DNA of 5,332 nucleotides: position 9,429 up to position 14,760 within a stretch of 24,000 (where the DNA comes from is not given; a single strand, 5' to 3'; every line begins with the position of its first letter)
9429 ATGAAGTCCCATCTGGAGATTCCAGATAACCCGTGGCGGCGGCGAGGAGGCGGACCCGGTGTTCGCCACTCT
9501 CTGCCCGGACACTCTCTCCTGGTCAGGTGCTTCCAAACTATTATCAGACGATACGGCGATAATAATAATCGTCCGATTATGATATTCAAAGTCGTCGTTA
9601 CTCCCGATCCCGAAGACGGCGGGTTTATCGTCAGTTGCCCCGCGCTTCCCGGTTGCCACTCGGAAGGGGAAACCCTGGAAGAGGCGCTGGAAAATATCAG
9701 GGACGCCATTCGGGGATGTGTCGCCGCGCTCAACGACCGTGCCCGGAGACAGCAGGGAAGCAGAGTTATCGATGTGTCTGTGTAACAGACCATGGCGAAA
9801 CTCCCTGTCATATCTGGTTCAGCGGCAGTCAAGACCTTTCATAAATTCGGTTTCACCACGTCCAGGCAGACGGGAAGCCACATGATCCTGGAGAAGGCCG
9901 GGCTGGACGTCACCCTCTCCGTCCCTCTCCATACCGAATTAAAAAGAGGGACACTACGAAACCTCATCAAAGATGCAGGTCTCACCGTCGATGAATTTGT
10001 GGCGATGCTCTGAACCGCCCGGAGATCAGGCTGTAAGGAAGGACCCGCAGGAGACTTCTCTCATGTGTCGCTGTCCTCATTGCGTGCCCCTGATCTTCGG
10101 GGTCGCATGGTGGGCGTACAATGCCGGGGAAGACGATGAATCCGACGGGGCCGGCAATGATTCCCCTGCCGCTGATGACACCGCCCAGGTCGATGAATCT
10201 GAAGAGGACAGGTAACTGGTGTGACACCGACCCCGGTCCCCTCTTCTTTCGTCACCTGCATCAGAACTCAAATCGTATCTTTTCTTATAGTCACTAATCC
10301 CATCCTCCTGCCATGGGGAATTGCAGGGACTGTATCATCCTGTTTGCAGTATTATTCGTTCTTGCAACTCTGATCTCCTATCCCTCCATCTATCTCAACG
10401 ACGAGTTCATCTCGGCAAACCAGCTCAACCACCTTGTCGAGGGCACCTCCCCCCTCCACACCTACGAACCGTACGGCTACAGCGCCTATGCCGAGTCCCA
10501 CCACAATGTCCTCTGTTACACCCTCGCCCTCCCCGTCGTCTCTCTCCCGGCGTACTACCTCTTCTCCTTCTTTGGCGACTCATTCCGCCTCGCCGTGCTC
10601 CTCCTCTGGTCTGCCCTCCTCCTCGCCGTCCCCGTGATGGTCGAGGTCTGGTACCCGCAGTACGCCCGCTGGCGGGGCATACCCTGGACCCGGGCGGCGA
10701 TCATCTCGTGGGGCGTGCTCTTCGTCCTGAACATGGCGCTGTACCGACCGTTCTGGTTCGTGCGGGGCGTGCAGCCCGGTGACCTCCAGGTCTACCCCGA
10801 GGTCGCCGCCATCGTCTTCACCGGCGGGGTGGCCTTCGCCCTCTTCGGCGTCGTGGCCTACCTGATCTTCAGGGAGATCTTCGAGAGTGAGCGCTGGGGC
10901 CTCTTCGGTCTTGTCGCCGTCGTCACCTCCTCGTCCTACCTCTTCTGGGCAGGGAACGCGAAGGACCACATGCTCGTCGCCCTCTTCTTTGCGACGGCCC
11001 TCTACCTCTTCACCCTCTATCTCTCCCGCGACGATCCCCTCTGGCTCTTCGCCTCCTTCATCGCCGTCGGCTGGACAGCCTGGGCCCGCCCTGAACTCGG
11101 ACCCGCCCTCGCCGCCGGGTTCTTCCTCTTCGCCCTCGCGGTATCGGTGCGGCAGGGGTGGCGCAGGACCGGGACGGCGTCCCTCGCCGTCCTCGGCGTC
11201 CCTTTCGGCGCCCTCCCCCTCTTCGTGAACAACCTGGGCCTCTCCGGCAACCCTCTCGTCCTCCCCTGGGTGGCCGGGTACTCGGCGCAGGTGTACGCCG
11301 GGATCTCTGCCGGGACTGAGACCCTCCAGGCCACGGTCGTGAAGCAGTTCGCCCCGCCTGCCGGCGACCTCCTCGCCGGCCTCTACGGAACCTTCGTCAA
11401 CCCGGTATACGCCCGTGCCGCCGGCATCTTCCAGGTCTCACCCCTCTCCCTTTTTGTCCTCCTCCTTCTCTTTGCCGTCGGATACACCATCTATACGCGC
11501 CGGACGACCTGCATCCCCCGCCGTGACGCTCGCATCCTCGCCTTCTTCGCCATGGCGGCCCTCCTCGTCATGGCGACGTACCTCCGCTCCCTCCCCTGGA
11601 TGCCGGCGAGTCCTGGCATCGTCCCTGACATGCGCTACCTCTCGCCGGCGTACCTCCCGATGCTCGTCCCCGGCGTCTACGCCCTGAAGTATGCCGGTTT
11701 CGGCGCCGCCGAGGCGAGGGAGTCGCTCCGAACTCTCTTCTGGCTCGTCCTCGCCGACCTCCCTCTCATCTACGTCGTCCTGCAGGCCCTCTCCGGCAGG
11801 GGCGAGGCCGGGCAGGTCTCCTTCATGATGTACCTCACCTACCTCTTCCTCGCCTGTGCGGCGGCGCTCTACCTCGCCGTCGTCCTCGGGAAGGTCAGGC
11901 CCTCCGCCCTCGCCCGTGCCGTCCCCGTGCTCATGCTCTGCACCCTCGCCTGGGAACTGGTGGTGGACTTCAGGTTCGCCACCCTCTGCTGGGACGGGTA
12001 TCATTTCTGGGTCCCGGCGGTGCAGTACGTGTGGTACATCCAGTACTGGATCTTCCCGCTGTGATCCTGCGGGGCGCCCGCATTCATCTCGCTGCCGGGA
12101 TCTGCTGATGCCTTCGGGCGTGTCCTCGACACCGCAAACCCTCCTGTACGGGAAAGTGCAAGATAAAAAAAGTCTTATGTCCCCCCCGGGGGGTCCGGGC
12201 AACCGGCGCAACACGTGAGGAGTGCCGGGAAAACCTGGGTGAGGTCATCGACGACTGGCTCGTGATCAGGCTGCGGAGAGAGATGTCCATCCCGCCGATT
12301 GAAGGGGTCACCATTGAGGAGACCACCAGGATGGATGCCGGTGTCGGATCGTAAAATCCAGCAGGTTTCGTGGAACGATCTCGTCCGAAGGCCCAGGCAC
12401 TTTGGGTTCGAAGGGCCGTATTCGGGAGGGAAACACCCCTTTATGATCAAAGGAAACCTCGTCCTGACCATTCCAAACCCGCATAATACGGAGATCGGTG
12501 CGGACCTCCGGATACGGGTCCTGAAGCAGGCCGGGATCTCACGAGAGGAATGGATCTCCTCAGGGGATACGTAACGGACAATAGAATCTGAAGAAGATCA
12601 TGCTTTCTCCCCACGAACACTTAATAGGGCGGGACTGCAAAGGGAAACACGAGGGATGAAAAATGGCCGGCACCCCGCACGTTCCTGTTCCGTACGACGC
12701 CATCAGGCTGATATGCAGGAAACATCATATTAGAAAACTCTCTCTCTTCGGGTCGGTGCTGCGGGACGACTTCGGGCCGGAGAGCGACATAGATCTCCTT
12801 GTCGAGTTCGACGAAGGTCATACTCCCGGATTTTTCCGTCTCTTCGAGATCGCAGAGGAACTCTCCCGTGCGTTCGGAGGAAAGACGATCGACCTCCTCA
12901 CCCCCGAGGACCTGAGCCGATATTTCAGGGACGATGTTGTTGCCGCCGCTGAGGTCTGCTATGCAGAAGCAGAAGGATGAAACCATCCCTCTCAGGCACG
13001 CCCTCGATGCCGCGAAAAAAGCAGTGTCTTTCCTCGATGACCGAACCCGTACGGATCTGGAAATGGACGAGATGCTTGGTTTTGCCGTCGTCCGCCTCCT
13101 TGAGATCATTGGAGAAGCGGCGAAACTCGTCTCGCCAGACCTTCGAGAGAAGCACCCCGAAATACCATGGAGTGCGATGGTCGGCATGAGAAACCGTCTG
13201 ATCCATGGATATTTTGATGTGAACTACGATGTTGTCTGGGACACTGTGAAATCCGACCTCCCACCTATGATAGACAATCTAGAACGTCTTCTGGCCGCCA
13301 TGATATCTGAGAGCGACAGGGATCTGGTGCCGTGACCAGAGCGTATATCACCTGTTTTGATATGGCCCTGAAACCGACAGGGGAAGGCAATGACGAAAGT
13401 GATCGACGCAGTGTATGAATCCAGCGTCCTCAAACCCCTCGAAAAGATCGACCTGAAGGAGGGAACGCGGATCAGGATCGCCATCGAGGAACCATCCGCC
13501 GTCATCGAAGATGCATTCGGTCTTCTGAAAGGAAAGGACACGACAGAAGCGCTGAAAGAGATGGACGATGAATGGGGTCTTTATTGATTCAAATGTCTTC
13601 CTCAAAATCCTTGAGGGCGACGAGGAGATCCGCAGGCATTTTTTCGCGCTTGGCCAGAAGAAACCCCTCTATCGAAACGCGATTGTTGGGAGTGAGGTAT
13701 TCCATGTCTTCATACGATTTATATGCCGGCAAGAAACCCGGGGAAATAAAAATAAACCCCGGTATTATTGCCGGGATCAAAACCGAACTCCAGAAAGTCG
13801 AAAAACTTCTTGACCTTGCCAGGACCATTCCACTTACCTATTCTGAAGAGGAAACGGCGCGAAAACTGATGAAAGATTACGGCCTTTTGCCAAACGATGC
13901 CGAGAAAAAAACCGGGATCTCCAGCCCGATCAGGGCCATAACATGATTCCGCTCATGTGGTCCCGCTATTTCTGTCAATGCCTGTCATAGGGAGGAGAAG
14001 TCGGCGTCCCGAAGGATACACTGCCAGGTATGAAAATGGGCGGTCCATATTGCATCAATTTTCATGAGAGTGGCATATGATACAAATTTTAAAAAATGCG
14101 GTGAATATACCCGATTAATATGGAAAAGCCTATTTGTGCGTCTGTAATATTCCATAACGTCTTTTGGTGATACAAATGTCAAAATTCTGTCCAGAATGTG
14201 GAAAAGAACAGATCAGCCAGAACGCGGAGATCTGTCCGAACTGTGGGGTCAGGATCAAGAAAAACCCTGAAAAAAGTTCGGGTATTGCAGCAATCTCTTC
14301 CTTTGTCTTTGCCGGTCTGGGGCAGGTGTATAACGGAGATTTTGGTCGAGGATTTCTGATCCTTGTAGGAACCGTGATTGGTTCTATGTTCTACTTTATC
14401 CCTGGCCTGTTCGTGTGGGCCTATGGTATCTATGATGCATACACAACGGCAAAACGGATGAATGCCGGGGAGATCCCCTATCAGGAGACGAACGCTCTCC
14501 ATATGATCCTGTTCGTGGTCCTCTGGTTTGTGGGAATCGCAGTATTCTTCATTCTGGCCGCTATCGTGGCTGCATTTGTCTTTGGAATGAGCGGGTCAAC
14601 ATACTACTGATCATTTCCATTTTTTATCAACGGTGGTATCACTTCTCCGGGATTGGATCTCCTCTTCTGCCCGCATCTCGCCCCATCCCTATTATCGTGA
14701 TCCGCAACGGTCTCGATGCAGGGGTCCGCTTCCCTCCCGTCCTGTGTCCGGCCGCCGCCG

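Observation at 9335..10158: A hicBA-only cassette bracketed by 75-bp direct repeats that duplicate the 3' coding end of a membrane-protein gene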

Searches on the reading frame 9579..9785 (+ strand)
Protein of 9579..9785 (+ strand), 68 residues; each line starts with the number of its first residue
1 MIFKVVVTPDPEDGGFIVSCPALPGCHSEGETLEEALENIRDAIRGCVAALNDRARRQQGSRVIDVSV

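Call 7: search_protein_families(library=pfam, proteins=[window:9579-9785:+], max_evalue=0.01)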
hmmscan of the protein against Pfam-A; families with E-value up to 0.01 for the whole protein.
window:9579-9785:+ (68 aa): 2 families
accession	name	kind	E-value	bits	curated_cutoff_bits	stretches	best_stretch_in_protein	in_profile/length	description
PF15919.11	HicB_lk_antitox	-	2.8e-09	37.6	27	1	4-57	2-54/123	HicB_like antitoxin of bacterial toxin-antitoxin system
PF21748.3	UPF0150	-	0.00026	21.3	27.3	1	12-46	17-51/64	UPF0150-like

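Call 48: search_protein_families(library=padloc, proteins=[window:9579-9785:+], max_evalue=0.01)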
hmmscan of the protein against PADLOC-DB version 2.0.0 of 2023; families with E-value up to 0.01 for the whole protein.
window:9579-9785:+ (68 aa): 0 families

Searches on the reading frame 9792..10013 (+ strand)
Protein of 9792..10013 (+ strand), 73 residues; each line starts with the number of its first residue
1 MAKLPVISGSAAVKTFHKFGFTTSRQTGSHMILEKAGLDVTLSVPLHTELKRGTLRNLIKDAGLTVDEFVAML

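Call 7: search_protein_families(library=pfam, proteins=[window:9792-10013:+], max_evalue=0.01)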
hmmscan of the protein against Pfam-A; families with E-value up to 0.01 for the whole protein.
window:9792-10013:+ (73 aa): 1 family
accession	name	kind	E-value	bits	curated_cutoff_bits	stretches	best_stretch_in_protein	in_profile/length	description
PF07927.17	HicA_toxin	-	9.9e-15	54.8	27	1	12-64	4-58/58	HicA toxin of bacterial toxin-antitoxin,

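Call 36: find_related_loci(query=window:9792-10013:+, collection=metagenome_contigs, flank=4000)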
Query window:9792-10013:+ (73 aa) in metagenome_contigs; peptide patterns used: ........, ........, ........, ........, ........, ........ (x = any residue, [..] = any of these).
600 stretches matched a pattern (row limit reached: there are more); 92 encode a relative of the query (tblastn E <= 1e-3); the best 80 are kept; 80 distinct loci.
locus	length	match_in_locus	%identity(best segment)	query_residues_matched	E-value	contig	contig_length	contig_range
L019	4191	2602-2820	92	1-73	3e-41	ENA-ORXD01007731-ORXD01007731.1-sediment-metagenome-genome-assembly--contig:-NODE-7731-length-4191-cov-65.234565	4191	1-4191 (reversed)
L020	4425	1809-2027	85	1-73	3e-39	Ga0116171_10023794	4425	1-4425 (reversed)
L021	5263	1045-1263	84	1-73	6e-38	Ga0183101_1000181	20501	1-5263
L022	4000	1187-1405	85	1-73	7e-38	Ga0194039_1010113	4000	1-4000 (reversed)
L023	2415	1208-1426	85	1-73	7e-38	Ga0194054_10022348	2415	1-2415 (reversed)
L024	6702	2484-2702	78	1-73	1e-36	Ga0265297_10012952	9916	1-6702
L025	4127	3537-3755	79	1-73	2e-36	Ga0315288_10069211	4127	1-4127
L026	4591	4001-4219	79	1-73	2e-36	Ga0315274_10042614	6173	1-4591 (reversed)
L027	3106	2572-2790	79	1-73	2e-36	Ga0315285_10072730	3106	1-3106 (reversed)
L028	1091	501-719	79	1-73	1e-37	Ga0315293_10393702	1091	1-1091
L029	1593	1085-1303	78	1-73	3e-36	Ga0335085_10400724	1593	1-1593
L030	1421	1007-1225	78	1-73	4e-36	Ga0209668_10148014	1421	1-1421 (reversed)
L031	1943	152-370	78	1-73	7e-36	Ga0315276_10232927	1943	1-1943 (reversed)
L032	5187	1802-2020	73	1-73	4e-31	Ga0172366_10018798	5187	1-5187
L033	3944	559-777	73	1-73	4e-31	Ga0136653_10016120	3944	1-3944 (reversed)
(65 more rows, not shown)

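Call 37: find_related_loci(query=window:9792-10013:+, collection=viral_contigs, flank=4000)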
Query window:9792-10013:+ (73 aa) in viral_contigs; peptide patterns used: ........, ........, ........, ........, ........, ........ (x = any residue, [..] = any of these).
48 stretches matched a pattern, but none encodes a relative of the query by tblastn (E <= 1e-3).

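Call 48: search_protein_families(library=padloc, proteins=[window:9792-10013:+], max_evalue=0.01)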
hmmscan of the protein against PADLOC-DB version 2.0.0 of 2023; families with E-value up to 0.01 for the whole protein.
window:9792-10013:+ (73 aa): 0 families

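Call 74: find_encoding_contigs(protein=window:9792-10013:+, flank=3500, max_places=10)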
Protein window:9792-10013:+ (73 aa): 3 contigs read that carry it; 3 places shown.
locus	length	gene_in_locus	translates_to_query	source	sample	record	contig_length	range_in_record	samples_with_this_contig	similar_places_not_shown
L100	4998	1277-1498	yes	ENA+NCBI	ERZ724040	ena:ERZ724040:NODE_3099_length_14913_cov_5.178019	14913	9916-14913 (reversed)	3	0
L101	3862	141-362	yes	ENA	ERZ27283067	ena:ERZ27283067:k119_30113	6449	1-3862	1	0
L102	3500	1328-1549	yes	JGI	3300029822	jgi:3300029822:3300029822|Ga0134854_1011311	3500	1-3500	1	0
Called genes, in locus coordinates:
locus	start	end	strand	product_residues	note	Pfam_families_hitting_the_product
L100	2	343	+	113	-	PF07790:Pilin_N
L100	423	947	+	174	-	-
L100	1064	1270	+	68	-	PF15919:HicB_lk_antitox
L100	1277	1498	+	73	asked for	PF07927:HicA_toxin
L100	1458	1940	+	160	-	-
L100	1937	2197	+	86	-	PF21748:UPF0150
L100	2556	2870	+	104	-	PF01909:NTP_transf_2, PF18765:Polbeta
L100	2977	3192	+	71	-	PF15919:HicB_lk_antitox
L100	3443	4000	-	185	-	PF04289:DUF447_N, PF20766:DUF447_C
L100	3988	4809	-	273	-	PF01874:CitG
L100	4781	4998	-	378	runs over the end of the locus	PF01207:Dus (weak)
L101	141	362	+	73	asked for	PF07927:HicA_toxin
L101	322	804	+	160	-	-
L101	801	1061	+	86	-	PF21748:UPF0150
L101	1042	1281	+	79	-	PF07927:HicA_toxin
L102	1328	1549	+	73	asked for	PF07927:HicA_toxin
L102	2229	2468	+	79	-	PF07927:HicA_toxin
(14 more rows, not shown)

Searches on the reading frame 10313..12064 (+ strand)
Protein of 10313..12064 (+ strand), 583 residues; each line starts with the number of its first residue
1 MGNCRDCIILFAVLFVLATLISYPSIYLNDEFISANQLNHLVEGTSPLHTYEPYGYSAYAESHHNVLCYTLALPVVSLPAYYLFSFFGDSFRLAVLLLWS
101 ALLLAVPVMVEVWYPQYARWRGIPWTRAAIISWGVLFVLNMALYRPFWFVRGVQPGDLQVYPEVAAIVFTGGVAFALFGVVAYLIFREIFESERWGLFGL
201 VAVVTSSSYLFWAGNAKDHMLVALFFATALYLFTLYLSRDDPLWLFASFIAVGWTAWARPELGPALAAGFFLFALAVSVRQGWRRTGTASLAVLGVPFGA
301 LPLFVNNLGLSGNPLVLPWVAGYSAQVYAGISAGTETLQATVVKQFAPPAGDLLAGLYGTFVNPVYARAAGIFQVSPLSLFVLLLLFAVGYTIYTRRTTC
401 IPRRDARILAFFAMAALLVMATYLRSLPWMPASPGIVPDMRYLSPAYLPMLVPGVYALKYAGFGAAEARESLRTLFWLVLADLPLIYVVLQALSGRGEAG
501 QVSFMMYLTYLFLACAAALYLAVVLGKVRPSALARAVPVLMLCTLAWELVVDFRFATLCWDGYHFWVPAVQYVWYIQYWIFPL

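Call 7: search_protein_families(library=pfam, proteins=[window:10313-12064:+], max_evalue=0.01)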
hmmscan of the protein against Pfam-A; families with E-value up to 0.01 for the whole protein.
window:10313-12064:+ (583 aa): 0 families

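Call 9: find_related_loci(query=window:10313-12064:+, collection=genome_contigs, flank=10000)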
Query window:10313-12064:+ (583 aa) in genome_contigs; peptide patterns used: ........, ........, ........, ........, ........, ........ (x = any residue, [..] = any of these).
189 stretches matched a pattern; 1 encode a relative of the query (tblastn E <= 1e-3); 1 distinct loci.
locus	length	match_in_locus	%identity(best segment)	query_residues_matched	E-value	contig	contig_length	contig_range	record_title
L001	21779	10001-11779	30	7-575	2e-75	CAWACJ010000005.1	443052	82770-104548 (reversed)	MAG: uncultured Methanocellaceae archaeon isolate MFD09286.bin.2.140 genome assembly, contig: contig_43358, whole genome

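Call 47: search_protein_families(library=ncbifam, proteins=[window:10313-12064:+], max_evalue=0.01)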
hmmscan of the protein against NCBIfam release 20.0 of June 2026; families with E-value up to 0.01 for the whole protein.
window:10313-12064:+ (583 aa): 0 families

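Call 48: search_protein_families(library=padloc, proteins=[window:10313-12064:+], max_evalue=0.01)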
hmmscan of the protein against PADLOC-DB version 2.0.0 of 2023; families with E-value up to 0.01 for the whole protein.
window:10313-12064:+ (583 aa): 0 families

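Call 78: search_protein_families(library=pfam, proteins=[window:10313-12064:+], max_evalue=1)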
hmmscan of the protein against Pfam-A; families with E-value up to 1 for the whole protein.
window:10313-12064:+ (583 aa): 0 families

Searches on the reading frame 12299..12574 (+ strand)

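Call 7: search_protein_families(library=pfam, proteins=[window:12299-12574:+], max_evalue=0.01)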
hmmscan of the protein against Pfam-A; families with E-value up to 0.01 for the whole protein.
window:12299-12574:+ (91 aa): 1 family
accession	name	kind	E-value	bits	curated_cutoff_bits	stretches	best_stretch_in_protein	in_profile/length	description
PF07927.17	HicA_toxin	-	2e-06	28.3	27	1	25-80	1-58/58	HicA toxin of bacterial toxin-antitoxin,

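Call 48: search_protein_families(library=padloc, proteins=[window:12299-12574:+], max_evalue=0.01)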
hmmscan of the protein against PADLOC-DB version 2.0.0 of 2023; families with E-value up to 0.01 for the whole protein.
window:12299-12574:+ (91 aa): 0 families

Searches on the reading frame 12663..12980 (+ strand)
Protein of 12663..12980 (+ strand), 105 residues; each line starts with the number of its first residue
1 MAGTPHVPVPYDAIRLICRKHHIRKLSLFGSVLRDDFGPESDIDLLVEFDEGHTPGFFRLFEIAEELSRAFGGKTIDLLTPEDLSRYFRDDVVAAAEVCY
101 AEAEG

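Call 45: search_protein_families(library=pfam, proteins=[window:12663-12980:+], max_evalue=0.01)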
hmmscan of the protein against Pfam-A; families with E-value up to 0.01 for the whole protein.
window:12663-12980:+ (105 aa): 2 families
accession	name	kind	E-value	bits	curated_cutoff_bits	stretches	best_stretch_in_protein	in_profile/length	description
PF18765.7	Polbeta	-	1.5e-12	47.9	26.9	1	14-102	3-90/93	Polymerase beta, Nucleotidyltransferase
PF01909.29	NTP_transf_2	-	8.8e-12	45.7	21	1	17-93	7-87/93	Nucleotidyltransferase domain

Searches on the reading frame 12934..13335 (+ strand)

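Call 45: search_protein_families(library=pfam, proteins=[window:12934-13335:+], max_evalue=0.01)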
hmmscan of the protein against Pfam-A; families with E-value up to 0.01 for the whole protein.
window:12934-13335:+ (133 aa): 1 family
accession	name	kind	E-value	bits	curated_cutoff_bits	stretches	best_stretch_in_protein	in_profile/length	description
PF01934.22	HepT-like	-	3.2e-27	95.1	23.5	1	24-118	2-119/120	Ribonuclease HepT-like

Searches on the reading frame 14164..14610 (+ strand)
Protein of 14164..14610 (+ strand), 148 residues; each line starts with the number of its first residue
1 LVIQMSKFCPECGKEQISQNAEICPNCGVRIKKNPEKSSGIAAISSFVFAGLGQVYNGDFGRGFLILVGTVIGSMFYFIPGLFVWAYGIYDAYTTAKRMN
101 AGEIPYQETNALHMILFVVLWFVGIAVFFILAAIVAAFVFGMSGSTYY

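Call 45: search_protein_families(library=pfam, proteins=[window:14164-14610:+], max_evalue=0.01)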
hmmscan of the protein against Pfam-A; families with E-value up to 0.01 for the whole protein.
window:14164-14610:+ (148 aa): 6 families
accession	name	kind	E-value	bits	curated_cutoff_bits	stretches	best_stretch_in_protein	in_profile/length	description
PF13248.11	Zn_ribbon_3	-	1.8e-05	24.4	27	1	9-31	5-26/26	zinc-ribbon domain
PF12773.13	DZR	-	0.00019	21.9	27.3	1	7-28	25-45/45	Double zinc ribbon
PF13240.11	Zn_Ribbon_1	-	0.00031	20.9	25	1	8-28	1-20/23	zinc-ribbon domain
PF06906.16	DUF1272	-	0.0038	17.8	25.3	1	7-36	30-56/57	Protein of unknown function (DUF1272)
PF18935.5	DUF5683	-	0.0043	17.5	26.7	1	38-100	4-60/151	Family of unknown function (DUF5683)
PF08271.17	Zn_Ribbon_TF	-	0.0063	16.5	29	0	9-33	3-31/43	TFIIB zinc-binding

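Call 47: search_protein_families(library=ncbifam, proteins=[window:14164-14610:+], max_evalue=0.01)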
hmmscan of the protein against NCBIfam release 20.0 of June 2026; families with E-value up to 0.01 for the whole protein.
window:14164-14610:+ (148 aa): 2 families
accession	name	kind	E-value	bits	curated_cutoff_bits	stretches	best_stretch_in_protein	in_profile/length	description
NF053815.1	teico_TcaA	equivalog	0.009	14.9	550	0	7-39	2-33/463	membrane-associated protein TcaA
NF033497.1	rubre_like_arch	subfamily_domain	0.0099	15.6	32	0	9-29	3-24/34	rubrerythrin-like domain-containing protein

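Call 48: search_protein_families(library=padloc, proteins=[window:14164-14610:+], max_evalue=0.01)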
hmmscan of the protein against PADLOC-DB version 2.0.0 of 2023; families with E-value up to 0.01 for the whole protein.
window:14164-14610:+ (148 aa): 0 families
